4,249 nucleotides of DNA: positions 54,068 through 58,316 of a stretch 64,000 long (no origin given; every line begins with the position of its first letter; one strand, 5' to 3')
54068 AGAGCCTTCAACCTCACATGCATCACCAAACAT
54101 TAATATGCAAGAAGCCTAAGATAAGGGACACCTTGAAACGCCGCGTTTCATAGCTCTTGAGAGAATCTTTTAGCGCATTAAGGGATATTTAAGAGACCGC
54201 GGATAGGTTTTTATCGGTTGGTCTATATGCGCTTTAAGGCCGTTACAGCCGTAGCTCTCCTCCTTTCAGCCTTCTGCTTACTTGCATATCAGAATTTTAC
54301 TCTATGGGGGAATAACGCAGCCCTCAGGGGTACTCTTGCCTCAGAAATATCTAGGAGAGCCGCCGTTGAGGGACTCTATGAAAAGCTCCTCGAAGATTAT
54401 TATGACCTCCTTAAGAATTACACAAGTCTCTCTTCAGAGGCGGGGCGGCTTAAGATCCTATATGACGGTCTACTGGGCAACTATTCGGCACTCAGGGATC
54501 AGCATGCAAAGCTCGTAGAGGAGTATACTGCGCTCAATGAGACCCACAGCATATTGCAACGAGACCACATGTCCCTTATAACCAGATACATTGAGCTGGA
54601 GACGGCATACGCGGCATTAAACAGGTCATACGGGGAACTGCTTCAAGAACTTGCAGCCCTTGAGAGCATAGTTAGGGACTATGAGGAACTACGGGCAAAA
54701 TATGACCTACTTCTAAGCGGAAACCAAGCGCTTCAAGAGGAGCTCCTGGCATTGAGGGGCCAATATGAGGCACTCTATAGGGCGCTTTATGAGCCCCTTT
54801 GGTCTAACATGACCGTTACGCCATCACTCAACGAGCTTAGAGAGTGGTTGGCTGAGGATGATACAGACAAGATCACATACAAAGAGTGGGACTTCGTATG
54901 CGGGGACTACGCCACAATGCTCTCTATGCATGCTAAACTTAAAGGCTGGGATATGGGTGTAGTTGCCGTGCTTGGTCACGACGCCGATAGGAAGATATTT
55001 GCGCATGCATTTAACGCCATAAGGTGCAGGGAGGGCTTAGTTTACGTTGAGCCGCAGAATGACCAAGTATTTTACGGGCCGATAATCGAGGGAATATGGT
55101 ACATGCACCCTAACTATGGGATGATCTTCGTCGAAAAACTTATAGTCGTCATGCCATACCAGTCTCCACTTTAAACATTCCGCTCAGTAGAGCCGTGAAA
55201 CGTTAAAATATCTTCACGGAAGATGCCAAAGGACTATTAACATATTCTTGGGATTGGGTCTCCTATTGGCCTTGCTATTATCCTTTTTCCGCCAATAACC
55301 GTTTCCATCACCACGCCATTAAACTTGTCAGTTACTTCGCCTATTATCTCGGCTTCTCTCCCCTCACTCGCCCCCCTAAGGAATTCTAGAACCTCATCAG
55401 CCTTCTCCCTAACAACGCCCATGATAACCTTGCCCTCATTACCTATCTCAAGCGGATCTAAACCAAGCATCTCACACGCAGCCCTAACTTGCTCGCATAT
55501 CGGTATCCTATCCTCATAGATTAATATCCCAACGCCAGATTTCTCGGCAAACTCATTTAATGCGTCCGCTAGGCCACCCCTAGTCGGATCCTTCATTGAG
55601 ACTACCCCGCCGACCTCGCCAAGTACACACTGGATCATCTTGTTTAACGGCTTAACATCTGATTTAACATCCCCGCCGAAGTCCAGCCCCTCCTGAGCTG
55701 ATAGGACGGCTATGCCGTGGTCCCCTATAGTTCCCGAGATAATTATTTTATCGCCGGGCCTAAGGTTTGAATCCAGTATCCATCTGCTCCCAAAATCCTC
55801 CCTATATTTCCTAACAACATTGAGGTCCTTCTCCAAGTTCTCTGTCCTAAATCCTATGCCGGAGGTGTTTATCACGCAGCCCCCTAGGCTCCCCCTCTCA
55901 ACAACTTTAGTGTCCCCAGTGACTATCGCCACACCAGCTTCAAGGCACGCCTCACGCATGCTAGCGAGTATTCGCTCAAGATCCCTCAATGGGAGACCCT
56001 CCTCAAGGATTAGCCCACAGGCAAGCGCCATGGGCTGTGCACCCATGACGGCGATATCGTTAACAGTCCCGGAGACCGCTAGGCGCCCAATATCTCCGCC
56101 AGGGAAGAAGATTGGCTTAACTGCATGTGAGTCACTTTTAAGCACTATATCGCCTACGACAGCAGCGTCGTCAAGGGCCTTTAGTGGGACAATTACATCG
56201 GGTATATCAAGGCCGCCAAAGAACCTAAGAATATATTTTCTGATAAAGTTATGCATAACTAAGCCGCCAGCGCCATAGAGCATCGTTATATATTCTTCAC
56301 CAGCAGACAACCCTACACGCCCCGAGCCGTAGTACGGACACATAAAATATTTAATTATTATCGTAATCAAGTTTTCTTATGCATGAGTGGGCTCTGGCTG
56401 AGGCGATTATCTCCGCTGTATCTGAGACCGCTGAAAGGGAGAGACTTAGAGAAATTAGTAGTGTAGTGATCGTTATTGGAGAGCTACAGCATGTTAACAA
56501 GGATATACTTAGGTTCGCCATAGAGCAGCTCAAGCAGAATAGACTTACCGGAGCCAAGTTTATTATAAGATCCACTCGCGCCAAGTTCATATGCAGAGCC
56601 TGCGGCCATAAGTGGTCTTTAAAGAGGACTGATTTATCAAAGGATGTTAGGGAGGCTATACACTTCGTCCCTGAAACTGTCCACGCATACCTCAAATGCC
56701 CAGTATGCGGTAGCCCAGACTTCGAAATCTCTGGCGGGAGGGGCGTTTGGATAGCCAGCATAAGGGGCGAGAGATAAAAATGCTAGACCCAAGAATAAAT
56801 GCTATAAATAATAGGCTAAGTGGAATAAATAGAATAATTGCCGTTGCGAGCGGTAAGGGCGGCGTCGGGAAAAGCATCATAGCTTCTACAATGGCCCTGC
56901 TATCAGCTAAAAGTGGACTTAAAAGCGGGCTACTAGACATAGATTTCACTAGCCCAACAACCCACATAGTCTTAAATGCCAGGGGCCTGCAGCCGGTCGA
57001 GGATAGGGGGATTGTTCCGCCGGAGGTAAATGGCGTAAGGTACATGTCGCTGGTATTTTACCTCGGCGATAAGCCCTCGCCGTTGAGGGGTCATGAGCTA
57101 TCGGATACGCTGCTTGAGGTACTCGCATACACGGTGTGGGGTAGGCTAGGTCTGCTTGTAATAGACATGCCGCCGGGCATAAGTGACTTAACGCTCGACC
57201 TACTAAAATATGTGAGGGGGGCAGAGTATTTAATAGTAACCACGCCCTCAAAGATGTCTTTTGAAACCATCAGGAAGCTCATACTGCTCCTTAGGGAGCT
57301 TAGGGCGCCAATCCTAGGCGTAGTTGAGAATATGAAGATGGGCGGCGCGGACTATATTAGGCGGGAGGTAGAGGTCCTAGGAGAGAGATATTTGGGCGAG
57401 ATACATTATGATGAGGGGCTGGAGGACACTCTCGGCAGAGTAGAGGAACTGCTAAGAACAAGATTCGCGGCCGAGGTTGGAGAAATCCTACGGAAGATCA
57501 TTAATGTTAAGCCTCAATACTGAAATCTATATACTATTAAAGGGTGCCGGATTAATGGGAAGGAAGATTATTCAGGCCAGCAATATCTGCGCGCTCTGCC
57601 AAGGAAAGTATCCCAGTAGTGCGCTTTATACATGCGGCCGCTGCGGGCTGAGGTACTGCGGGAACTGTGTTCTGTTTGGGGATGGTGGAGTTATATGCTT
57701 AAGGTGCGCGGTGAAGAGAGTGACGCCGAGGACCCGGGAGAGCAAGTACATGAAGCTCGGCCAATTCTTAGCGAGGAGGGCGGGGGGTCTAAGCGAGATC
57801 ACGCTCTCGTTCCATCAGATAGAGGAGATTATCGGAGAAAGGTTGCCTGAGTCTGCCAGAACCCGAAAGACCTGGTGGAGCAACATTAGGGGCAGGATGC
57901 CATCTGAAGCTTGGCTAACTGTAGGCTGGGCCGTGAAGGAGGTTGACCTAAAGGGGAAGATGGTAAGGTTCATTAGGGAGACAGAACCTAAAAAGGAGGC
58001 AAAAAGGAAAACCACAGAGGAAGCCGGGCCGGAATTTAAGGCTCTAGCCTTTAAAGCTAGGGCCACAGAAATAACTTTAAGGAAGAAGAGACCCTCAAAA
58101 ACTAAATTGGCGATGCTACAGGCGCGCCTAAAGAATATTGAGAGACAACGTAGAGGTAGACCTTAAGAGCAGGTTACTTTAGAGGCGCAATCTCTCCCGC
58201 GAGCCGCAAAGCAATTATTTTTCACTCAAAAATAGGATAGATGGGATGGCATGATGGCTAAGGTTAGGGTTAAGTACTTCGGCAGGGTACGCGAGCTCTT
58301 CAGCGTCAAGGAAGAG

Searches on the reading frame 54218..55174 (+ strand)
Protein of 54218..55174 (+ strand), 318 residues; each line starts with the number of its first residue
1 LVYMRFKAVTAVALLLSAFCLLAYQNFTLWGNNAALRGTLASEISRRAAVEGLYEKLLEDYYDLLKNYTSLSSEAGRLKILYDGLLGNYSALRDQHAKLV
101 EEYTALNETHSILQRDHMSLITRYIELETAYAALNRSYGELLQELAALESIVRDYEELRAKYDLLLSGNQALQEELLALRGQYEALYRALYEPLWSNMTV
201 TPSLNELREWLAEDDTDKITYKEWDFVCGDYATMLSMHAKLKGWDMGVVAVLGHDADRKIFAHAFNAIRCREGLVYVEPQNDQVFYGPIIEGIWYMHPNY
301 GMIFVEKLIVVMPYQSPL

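Call 30: search_protein_families(library=pfam, proteins=[window:54218-55174:+], max_evalue=0.00001)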
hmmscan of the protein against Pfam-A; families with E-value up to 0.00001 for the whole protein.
window:54218-55174:+ (318 aa): 1 family
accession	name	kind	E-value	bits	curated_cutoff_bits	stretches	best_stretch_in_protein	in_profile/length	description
PF02183.23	HALZ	-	2.5e-06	28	28.1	0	153-181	12-40/43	Homeobox associated leucine zipper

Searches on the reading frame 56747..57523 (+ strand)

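Call 55: search_protein_families(library=pfam, proteins=[window:56747-57523:+], max_evalue=0.00001)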
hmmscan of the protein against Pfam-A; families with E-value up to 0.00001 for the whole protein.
window:56747-57523:+ (258 aa): 3 families
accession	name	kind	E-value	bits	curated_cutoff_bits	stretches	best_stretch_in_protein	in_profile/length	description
PF10609.15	ParA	-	3.6e-46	158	27.1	1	27-232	2-209/246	NUBPL iron-transfer P-loop NTPase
PF01656.29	CbiA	-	2.6e-12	47.2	25.4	1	31-228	1-118/125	CobQ/CobB/MinD/ParA nucleotide binding domain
PF13614.12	AAA_31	-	1.1e-06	29.2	27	0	29-73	2-46/177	AAA domain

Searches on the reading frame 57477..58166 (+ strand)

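Call 55: search_protein_families(library=pfam, proteins=[window:57477-58166:+], max_evalue=0.00001)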
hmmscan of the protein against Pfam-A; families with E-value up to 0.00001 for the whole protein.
window:57477-58166:+ (229 aa): 1 family
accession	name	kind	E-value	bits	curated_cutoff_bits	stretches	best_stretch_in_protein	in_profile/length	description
PF24698.1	DUF7662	-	4e-13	49.4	26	1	91-165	1-69/72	Domain of unknown function (DUF7662)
